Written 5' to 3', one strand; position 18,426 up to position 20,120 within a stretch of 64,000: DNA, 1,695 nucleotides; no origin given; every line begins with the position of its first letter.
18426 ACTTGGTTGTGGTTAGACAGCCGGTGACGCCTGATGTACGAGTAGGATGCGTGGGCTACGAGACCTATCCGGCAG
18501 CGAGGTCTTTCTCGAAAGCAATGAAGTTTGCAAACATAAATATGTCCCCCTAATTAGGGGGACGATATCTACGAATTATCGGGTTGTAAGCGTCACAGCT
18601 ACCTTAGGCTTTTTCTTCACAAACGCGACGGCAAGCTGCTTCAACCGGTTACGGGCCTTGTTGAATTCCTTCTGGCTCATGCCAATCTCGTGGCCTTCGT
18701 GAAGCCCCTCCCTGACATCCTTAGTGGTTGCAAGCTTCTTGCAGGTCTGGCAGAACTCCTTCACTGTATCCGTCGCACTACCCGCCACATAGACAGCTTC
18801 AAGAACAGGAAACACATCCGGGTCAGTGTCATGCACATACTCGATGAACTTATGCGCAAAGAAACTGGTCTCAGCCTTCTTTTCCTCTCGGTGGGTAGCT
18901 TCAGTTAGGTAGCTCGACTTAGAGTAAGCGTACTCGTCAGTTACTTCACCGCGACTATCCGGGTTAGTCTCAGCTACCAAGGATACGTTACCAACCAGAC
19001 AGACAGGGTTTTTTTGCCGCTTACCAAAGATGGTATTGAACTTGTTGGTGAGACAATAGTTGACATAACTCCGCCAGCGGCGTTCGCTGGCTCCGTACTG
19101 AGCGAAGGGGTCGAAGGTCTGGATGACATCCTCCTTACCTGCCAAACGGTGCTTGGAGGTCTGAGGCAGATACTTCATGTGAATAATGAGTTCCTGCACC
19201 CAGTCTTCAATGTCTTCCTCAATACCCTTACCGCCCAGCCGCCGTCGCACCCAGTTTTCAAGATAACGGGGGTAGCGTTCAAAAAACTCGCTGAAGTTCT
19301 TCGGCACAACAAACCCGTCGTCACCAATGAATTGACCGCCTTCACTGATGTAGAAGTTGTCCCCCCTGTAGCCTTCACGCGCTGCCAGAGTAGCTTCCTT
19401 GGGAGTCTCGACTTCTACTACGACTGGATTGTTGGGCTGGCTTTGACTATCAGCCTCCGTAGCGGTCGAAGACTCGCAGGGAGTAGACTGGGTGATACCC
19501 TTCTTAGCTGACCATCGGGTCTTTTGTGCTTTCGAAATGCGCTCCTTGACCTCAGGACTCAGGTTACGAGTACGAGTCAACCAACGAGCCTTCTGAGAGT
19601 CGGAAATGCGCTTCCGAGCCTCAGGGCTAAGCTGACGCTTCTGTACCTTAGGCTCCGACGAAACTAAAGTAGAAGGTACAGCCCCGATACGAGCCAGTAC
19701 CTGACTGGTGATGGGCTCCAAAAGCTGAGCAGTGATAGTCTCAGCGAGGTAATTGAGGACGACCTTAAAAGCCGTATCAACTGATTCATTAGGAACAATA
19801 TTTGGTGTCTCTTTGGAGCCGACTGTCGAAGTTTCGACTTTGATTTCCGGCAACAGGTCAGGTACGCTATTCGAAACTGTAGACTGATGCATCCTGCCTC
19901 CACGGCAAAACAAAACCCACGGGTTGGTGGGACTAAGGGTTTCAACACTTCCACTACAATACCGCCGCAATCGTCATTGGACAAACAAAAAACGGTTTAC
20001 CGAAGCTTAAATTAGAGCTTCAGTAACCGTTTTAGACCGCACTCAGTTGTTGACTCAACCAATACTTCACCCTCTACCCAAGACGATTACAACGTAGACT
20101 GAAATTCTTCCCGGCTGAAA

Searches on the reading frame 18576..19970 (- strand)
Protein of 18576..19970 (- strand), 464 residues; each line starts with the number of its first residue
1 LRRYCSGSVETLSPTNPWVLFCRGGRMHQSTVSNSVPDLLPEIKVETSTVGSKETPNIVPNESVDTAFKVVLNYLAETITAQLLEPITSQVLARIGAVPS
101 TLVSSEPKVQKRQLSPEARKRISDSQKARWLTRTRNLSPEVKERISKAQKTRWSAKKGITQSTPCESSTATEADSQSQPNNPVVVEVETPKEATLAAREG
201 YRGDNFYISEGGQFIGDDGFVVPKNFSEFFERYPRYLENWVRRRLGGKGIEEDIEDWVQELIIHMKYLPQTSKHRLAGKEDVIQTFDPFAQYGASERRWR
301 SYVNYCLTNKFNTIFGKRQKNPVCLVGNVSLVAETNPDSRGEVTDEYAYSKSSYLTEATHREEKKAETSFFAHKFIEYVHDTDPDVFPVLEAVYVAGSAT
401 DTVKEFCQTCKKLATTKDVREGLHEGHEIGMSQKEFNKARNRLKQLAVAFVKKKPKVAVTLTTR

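Call 17: search_protein_families(library=pfam, proteins=[window:18576-19970:-], max_evalue=0.01)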
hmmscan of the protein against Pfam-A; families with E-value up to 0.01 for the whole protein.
window:18576-19970:- (464 aa): 0 families

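Call 54: find_homologous_proteins(query=window:18576-19892:-, max_evalue=0.001)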
Query window:18576-19892:- (438 aa): 172 proteins with E <= 0.001 among 8000 candidates; the best 120 are listed.
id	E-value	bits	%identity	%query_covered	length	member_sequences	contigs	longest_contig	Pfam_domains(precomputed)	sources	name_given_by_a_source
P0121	7.8e-291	982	100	100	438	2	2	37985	-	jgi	-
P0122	4.7e-168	577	57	99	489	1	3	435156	-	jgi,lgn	jgi:hypothetical protein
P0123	6.7e-166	570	59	98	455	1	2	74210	-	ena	-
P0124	2.6e-163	562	58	98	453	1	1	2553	-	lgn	-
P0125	4.1e-161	555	57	99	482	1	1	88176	-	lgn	-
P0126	6.3e-161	554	58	98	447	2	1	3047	-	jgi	-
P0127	4.4e-160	551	56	98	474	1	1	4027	-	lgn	-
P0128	6.7e-155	534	57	97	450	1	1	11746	-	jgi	jgi:hypothetical protein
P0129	4.5e-154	531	54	98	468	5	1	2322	-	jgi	-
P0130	1.9e-153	529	55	98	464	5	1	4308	-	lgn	-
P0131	3.6e-152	525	56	98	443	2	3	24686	-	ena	-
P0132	4.2e-152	525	60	87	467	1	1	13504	-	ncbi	-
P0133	2.7e-150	519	56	97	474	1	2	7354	-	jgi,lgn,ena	jgi:hypothetical protein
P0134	1.7e-148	513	55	94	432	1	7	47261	-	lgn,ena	-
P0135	3.1e-147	509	64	80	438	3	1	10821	-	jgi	-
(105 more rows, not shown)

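Call 58: search_solved_structures(query=A3, max_evalue=1, show_alignments=2)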
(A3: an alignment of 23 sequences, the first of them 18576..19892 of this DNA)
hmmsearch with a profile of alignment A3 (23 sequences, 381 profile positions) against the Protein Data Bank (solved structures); distinct sequences matched with E-value up to 1: 0.

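Call 61: search_protein_families(library=pfam, alignment_id=A3, max_evalue=0.1)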
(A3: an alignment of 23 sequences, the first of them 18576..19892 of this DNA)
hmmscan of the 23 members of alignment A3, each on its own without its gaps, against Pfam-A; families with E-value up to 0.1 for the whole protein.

A. member 1, window:18576-19892:- (438 aa): 2 families
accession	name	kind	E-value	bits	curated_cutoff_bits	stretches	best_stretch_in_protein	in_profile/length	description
PF07460.16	NUMOD3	-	0.013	15.8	20.4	0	109-124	2-17/37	NUMOD3 motif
PF12767.12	SAGA-Tad1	-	0.038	14.2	31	1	80-170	92-182/238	Transcriptional regulator of RNA polII, SAGA, subunit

B. families by the number of members that match (of 23 scanned): 13 families
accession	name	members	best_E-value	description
PF07460.16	NUMOD3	4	0.011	NUMOD3 motif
PF13551.12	HTH_29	1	0.0019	Winged helix-turn helix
PF09243.16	Rsm22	1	0.0066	Mitochondrial small ribosomal subunit Rsm22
PF16630.10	APC_u5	1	0.023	Unstructured region on APC between 1st and 2nd catenin-bdg motifs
PF12767.12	SAGA-Tad1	1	0.038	Transcriptional regulator of RNA polII, SAGA, subunit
PF12297.13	EVC2_like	1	0.047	Ellis van Creveld protein 2 like protein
PF03744.18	BioW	1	0.053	6-carboxyhexanoate--CoA ligase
PF10142.15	PhoPQ_related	1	0.056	PhoPQ-activated pathogenicity-related protein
PF01134.28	GIDA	1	0.059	Glucose inhibited division protein A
PF20369.3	DUF6664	1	0.081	Family of unknown function (DUF6664)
PF21117.3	MRB1590_C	1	0.086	MRB1590 C-terminal domain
PF02774.23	Semialdhyde_dhC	1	0.089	Semialdehyde dehydrogenase, dimerisation domain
PF02042.20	RWP-RK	1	0.092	RWP-RK domain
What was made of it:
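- On sigma70-family sigma factor (ORF 18576..19970): There are no Pfam or PDB sequence hits (calls 58, 61).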

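Call 80: predict_structure(alignment_id=A3)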
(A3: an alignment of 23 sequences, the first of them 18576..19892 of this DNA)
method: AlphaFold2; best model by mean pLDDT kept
length: 438 residues; sequences in the alignment: 23
mean_pLDDT: 75.4   pTM: 0.41
mean pLDDT of the five models: 75.4, 75.0, 73.7, 73.5, 72.8
residues with pLDDT >= 90: 198; 70-90: 81; 50-70: 61; < 50: 98
segments of 3 or more residues with pLDDT < 50: 1-34, 70-86, 133-157, 305-311, 429-438
pLDDT, mean of each block of 10 residues (from residue 1): 33 35 35 50 70 66 62 38 55 88 82 91 85 44 37 44 76 95 95 96 97 94 87 94 90 96 97 96 92 69 50 53 68 82 90 95 94 92 93 93 95 95 76 43
secondary structure, 60 per line:
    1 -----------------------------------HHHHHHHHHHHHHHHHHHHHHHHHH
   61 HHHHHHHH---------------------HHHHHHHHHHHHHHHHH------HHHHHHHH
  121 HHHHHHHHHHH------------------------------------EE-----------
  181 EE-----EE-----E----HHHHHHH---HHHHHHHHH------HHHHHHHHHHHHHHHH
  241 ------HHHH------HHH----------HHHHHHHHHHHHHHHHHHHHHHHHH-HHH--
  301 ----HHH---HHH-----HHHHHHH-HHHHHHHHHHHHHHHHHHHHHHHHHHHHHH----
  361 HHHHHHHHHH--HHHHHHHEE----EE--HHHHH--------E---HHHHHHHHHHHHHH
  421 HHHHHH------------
elements in order: H36-68 H90-106 H113-131 H200-206 H210-218 H225-240 H247-250 H270-294 H319-325 H327-356 H361-370 H373-379 H390-394 H407-426
